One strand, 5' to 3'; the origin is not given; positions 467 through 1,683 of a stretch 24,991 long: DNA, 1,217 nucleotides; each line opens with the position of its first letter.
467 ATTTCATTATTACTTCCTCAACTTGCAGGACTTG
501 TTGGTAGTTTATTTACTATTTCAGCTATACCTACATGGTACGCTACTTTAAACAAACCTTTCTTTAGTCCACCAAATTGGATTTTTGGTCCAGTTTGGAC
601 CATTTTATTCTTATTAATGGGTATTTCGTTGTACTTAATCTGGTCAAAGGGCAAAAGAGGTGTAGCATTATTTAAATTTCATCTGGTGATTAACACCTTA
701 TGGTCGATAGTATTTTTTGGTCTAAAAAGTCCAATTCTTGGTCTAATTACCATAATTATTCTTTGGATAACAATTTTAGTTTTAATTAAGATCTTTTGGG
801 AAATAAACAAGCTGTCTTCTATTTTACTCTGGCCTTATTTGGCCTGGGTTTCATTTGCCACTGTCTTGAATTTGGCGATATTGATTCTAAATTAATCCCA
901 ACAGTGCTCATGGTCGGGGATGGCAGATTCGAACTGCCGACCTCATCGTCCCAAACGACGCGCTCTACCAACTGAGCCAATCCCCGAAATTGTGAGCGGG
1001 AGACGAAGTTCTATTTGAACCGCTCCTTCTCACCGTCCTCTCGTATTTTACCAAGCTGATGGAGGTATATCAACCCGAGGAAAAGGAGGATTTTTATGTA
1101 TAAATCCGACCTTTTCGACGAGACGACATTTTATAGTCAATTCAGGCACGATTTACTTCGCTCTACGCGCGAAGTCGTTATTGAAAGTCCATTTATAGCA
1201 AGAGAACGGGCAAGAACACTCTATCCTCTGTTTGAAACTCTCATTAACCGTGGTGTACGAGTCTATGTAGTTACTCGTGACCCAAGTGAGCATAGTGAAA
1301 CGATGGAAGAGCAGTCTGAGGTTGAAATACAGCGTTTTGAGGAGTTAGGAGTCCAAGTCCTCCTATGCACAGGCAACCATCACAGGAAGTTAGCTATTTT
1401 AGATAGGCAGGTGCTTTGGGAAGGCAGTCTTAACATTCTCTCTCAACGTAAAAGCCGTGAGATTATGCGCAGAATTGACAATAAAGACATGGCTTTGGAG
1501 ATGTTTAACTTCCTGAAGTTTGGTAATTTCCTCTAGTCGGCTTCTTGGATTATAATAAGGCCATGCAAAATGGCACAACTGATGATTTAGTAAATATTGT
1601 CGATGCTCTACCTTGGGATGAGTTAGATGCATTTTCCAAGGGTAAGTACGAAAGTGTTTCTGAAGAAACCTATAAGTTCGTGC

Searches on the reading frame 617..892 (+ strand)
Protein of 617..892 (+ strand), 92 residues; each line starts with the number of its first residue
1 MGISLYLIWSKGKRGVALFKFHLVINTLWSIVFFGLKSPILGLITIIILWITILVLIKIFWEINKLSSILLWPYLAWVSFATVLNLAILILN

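Call 63: search_protein_families(library=pfam, proteins=[window:617-892:+], max_evalue=0.001)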
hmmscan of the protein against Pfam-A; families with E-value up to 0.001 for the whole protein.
window:617-892:+ (92 aa): 1 family
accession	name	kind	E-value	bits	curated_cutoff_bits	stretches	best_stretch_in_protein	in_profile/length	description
PF03073.20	TspO_MBR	-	1.5e-27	96.6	24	1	1-89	50-144/145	TspO/MBR family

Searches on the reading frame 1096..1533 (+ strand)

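Call 63: search_protein_families(library=pfam, proteins=[window:1096-1533:+], max_evalue=0.001)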
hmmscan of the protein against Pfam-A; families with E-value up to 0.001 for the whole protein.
window:1096-1533:+ (146 aa): 1 family
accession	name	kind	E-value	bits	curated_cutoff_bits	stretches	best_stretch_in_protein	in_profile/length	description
PF13091.12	PLDc_2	-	2.4e-10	40.8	27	1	22-136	7-124/132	PLD-like domain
